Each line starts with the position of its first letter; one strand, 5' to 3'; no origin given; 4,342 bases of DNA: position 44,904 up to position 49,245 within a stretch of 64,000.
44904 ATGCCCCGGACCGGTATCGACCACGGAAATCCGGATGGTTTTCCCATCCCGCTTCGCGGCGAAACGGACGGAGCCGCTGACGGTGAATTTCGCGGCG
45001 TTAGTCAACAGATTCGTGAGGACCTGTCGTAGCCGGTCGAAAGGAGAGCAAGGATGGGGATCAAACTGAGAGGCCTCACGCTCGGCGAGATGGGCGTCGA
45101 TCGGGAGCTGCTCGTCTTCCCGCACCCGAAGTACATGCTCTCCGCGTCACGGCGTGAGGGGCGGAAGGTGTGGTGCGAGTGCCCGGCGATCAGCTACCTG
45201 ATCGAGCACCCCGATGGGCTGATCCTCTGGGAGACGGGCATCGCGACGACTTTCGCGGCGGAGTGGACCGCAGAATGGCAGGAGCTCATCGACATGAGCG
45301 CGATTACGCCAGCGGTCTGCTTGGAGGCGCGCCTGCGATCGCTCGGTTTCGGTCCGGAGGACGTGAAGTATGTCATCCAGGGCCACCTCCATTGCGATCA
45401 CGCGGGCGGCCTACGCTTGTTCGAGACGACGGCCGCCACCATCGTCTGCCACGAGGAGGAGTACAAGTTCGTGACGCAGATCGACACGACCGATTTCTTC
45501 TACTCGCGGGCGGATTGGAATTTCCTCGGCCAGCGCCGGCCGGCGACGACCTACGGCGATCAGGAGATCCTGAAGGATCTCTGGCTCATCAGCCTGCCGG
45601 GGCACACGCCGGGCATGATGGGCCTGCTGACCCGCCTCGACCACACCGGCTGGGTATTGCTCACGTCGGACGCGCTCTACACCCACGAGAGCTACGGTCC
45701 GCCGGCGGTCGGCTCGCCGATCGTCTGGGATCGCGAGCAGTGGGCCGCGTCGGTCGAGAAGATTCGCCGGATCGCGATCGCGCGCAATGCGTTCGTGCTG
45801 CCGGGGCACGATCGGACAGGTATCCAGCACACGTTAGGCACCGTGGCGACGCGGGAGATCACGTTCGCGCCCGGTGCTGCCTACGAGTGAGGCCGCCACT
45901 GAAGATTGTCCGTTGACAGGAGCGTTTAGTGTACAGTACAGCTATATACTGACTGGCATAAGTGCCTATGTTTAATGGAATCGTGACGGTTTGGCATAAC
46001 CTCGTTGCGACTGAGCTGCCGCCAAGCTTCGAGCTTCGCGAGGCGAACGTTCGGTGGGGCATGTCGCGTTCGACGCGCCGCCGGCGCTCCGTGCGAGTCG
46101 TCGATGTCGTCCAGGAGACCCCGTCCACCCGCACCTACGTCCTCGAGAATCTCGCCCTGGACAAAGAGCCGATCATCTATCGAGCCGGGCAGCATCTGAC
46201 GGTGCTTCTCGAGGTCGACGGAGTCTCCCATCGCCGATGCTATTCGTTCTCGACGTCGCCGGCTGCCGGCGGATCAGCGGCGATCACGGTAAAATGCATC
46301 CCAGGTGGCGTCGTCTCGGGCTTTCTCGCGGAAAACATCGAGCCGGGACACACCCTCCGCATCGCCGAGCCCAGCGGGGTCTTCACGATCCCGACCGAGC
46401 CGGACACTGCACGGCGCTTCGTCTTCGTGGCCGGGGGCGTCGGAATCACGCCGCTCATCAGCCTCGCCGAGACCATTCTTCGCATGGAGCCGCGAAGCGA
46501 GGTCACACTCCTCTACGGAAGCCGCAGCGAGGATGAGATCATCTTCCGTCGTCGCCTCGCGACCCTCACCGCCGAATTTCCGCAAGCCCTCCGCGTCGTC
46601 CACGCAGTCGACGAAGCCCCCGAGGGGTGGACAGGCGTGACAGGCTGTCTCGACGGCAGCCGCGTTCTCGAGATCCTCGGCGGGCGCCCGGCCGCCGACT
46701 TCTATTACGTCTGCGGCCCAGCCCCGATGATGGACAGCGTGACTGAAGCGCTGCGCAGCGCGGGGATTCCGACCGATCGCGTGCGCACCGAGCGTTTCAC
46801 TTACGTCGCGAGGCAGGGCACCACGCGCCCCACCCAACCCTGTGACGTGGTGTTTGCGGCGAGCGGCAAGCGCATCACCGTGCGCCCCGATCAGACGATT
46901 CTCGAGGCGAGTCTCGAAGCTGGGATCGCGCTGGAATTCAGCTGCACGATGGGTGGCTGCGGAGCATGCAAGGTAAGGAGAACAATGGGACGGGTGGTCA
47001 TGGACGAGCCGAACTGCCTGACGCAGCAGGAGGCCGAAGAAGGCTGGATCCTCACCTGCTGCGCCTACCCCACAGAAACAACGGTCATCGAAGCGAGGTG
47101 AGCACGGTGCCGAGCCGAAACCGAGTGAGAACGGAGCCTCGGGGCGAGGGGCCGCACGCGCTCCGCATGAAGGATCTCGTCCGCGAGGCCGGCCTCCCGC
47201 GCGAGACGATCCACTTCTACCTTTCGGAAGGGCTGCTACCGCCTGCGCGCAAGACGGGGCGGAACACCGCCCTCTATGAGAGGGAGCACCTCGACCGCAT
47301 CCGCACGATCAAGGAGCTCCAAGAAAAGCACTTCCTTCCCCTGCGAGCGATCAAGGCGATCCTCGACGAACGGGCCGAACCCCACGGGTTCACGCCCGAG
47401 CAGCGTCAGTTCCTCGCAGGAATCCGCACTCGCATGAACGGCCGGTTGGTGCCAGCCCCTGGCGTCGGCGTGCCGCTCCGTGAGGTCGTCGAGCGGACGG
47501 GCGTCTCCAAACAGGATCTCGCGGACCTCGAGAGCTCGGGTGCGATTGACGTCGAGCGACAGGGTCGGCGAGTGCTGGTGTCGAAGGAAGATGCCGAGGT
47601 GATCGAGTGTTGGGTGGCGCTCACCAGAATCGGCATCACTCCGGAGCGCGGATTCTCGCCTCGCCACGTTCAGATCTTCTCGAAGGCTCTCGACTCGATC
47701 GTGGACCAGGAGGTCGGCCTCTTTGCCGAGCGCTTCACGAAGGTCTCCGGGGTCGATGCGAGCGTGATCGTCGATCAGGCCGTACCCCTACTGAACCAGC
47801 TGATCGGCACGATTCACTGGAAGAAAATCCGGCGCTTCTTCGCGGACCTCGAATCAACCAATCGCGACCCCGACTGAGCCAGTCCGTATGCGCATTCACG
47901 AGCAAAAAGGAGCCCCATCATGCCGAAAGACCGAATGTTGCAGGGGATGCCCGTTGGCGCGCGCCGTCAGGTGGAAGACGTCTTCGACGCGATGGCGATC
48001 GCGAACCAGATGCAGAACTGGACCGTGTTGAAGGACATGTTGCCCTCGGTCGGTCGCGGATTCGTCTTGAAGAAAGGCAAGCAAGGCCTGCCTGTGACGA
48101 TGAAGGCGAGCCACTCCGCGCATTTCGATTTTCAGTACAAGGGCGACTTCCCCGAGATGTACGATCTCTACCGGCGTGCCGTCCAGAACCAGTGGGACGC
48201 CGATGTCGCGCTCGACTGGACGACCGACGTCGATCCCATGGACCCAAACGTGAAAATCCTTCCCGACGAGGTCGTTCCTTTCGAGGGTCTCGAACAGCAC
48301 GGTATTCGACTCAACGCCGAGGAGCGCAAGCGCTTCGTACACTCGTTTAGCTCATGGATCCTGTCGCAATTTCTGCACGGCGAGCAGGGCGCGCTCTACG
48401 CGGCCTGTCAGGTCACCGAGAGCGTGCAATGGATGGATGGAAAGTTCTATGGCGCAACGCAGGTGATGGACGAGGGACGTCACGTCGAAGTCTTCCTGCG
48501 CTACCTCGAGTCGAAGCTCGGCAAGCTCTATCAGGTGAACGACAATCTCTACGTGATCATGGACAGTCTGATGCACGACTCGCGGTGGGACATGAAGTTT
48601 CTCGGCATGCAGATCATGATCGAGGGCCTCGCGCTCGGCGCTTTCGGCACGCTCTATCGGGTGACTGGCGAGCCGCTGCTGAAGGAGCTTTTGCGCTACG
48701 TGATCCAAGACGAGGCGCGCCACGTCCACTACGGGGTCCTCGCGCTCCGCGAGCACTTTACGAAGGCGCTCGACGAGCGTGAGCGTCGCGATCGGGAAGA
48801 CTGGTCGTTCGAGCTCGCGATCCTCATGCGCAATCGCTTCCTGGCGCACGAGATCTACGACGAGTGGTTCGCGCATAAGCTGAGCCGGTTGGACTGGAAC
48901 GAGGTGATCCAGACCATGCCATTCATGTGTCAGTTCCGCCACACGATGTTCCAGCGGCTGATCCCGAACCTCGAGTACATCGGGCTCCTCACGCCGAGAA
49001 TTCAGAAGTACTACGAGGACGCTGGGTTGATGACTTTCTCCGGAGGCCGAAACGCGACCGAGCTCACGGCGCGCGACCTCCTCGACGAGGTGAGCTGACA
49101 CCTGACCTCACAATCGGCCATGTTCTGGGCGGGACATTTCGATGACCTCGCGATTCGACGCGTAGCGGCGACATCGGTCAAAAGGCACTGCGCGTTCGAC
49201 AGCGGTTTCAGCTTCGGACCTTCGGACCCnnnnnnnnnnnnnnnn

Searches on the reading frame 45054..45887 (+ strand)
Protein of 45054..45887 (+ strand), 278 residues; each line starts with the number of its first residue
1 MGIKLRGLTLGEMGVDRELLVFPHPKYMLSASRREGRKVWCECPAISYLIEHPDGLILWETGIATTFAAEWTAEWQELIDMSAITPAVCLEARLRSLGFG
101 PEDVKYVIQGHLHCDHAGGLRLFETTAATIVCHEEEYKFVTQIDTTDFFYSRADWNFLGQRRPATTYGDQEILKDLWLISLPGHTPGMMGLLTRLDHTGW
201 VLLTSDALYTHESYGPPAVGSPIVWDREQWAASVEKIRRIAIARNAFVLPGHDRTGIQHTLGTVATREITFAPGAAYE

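Call 27: search_protein_families(library=pfam, proteins=[window:45054-45887:+], max_evalue=0.001)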
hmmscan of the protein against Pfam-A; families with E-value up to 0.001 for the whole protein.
window:45054-45887:+ (278 aa): 1 family
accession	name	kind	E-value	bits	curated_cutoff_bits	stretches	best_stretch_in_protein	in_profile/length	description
PF00753.33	Lactamase_B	-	2.9e-16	60.4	22.7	1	47-252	8-196/196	Metallo-beta-lactamase superfamily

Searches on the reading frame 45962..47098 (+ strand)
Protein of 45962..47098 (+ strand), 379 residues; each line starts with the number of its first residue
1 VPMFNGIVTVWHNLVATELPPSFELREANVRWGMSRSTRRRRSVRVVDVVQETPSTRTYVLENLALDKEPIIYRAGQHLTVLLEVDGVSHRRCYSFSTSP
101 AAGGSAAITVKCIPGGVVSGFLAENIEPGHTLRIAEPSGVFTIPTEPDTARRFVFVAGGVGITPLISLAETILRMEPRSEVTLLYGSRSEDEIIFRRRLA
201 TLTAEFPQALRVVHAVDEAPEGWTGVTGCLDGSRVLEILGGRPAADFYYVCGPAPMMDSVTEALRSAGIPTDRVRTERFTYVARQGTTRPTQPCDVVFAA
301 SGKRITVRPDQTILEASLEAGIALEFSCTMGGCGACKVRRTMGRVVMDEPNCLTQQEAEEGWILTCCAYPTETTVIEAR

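Call 27: search_protein_families(library=pfam, proteins=[window:45962-47098:+], max_evalue=0.001)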
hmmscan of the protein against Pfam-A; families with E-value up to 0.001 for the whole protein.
window:45962-47098:+ (379 aa): 4 families
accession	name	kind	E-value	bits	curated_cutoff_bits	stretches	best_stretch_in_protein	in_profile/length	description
PF00175.26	NAD_binding_1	-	4.9e-20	72.7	22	1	155-260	1-107/109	Oxidoreductase NAD-binding domain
PF00111.32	Fer2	-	2.2e-16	60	21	1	301-371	6-77/77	2Fe-2S iron-sulfur cluster binding domain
PF00970.30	FAD_binding_6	-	9.5e-12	45.6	21.1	1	45-141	3-97/99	Oxidoreductase FAD-binding domain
PF22290.1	DmmA-like_N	-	4.9e-05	24.2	33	0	149-274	17-124/124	Dimethylamine monooxygenase subunit DmmA-like, N-terminal domain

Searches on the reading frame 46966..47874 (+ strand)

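Call 27: search_protein_families(library=pfam, proteins=[window:46966-47874:+], max_evalue=0.001)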
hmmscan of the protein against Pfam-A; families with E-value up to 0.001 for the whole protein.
window:46966-47874:+ (303 aa): 4 families
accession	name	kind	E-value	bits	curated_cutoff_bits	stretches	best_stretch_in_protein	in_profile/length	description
PF13411.12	MerR_1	-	3e-22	78.9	21.6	1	67-135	2-68/69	MerR HTH family regulatory protein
PF00376.29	MerR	-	2.6e-06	27.6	28.2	1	67-104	1-38/38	MerR family regulatory protein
PF12728.13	HTH_17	-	0.00011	22.8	27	0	76-111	12-45/51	Helix-turn-helix domain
PF00440.29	TetR_N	-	0.00087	19.5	24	0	61-85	12-36/47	Bacterial regulatory proteins, tetR family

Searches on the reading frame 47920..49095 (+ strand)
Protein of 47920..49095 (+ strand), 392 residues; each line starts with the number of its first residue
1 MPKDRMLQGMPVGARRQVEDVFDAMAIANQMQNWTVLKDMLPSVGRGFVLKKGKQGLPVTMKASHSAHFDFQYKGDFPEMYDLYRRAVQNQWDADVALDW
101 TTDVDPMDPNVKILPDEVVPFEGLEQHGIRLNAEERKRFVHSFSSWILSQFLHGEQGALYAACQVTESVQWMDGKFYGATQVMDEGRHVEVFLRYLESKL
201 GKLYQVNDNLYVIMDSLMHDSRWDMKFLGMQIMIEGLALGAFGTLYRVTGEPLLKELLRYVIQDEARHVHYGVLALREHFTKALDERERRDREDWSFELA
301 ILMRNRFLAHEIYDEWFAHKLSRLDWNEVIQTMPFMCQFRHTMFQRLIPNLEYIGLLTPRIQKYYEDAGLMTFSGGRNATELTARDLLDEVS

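Call 27: search_protein_families(library=pfam, proteins=[window:47920-49095:+], max_evalue=0.001)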
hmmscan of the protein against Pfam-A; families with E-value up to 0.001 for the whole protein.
window:47920-49095:+ (392 aa): 0 families

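Call 74: search_protein_families(library=pfam, proteins=[window:47920-49095:+], max_evalue=0.01)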
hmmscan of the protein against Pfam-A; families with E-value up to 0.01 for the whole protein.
window:47920-49095:+ (392 aa): 2 families
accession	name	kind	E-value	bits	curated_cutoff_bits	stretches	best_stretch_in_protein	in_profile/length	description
PF11266.14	Ald_deCOase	-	0.0022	18.3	28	1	231-294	101-163/218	Long-chain fatty aldehyde decarbonylase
PF00268.27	Ribonuc_red_sm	-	0.0043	16.9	33.6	0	130-299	41-225/281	Ribonucleotide reductase, small chain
